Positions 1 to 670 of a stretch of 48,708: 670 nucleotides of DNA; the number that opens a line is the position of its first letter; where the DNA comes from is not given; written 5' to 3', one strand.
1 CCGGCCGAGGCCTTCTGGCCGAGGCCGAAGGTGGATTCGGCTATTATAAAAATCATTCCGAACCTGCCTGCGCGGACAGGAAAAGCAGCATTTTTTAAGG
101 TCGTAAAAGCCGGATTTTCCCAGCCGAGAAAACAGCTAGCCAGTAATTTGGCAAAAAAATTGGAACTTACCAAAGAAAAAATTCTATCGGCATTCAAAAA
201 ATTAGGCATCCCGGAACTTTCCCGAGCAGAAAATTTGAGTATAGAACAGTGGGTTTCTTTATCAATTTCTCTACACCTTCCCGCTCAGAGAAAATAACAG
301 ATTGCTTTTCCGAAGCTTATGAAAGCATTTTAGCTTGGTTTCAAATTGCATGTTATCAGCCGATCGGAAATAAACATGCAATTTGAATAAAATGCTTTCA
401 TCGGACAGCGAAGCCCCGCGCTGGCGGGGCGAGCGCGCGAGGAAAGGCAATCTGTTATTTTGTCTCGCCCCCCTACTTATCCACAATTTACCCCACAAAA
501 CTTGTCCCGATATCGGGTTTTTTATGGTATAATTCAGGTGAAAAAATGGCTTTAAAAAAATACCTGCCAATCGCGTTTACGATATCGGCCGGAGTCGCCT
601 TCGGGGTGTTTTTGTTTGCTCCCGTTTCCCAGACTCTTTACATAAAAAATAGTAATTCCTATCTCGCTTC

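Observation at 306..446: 141-nt hairpin element present twice, differing by four fully compensated base pairs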

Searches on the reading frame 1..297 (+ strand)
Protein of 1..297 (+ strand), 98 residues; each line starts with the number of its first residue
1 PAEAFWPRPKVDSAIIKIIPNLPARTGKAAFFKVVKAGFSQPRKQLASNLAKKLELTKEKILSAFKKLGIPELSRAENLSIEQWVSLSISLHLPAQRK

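Call 69: search_protein_families(library=pfam, proteins=[window:1-297:+], max_evalue=0.001)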
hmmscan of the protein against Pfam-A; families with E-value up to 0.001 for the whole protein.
window:1-297:+ (98 aa): 1 family
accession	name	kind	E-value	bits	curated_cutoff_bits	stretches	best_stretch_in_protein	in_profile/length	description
PF00398.26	RrnaAD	-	2e-11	43.9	24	1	1-91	171-261/263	Ribosomal RNA adenine dimethylase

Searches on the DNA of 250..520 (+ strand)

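Call 7: search_rna_families(source=window, start=250, end=520, threshold=evalue, max_evalue=10, show_alignments=3)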
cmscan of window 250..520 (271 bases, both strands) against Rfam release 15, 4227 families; matches with E-value up to 10: 12.
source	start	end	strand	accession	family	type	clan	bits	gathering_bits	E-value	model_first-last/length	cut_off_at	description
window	321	399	+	RF00666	mir-32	Gene; miRNA;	-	26.6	70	0.00048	1-70/70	no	mir-32 microRNA precursor family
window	318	402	-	RF04134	MIR7504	Gene; miRNA;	-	21.2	83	0.2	1-124/124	no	MIR7504 microRNA precursor family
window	317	402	-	RF01859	Phe_leader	Cis-reg; leader;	-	17.8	55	1.2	1-125/125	no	Phenylalanine leader peptide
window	407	432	+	RF01356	CRISPR-DR28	Gene; CRISPR;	-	16.4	35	2.3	1-24/24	no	CRISPR RNA direct repeat element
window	412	435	-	RF01356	CRISPR-DR28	Gene; CRISPR;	-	15.9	35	3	1-24/24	no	CRISPR RNA direct repeat element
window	319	401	-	RF04049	MIR7127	Gene; miRNA;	-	15.4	100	2.3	1-132/132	no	MIR7127 microRNA precursor family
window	340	387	-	RF03739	mir-4529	Gene; miRNA;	-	14.9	88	3.6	1-83/83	no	mir-4529 microRNA precursor family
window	340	387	+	RF03739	mir-4529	Gene; miRNA;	-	14.3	88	5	1-83/83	no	mir-4529 microRNA precursor family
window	424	496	-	RF00876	mir-684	Gene; miRNA;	-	14.3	100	5.2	1-86/86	no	mir-684 microRNA precursor family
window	339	387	+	RF01011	mir-605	Gene; miRNA;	-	14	98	5.8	1-82/82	no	mir-605 microRNA precursor family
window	342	385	-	RF03208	mir-1781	Gene; miRNA;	-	13.8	68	7.4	1-86/86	no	mir-1781 microRNA precursor family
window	337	390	+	RF00785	mir-90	Gene; miRNA;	-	13.5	68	5.8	1-84/84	no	mir-90 microRNA precursor family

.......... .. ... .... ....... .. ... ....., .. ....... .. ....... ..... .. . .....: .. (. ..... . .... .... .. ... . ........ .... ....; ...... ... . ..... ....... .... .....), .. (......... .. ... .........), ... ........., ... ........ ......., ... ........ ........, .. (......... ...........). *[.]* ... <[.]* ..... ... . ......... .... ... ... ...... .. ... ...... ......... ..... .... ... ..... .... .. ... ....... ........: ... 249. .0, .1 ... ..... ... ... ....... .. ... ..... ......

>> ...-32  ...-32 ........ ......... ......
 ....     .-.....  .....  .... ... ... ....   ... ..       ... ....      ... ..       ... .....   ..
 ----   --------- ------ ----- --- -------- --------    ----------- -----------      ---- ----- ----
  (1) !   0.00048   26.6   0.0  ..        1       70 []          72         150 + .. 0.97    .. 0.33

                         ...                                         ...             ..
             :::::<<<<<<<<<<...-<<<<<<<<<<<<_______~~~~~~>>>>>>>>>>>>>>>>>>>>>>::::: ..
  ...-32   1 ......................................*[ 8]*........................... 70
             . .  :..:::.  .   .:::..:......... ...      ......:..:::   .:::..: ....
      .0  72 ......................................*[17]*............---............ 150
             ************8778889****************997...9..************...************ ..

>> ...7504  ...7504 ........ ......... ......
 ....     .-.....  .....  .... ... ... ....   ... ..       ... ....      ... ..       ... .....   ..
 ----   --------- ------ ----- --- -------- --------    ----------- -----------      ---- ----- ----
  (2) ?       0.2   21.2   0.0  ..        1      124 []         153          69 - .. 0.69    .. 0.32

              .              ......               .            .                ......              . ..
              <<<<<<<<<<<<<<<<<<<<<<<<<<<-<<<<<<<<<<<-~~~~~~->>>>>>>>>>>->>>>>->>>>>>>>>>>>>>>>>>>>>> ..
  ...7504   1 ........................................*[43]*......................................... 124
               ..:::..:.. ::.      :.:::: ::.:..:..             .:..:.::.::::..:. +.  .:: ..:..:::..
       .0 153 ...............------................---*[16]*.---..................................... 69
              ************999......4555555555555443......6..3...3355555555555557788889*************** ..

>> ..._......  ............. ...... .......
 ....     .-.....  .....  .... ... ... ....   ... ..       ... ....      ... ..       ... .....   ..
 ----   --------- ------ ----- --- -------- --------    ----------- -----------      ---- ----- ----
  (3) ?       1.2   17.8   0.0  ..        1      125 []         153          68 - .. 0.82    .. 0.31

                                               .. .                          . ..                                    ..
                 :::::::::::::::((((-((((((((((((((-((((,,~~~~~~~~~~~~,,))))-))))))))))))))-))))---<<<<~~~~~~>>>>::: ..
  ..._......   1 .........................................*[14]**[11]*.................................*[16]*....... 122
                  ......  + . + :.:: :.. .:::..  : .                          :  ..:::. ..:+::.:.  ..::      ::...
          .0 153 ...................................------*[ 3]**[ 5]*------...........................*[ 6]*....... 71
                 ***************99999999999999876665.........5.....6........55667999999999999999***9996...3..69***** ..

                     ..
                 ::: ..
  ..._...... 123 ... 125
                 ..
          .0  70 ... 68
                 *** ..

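Call 77: search_dna_similar(query=window:287-466:+, collection=plasmids, mode=distant, max_evalue=0.001, max_rows=10)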
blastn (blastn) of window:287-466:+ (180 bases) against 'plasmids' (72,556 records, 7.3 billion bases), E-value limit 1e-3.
No match.

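Call 78: search_dna_similar(query=window:287-466:+, collection=phages, mode=distant, max_evalue=0.001, max_rows=10)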
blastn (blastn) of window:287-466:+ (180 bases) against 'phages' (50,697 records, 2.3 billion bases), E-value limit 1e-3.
No match.
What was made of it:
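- Tried and rejected: No match against plasmids or phages (calls 77, 78).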
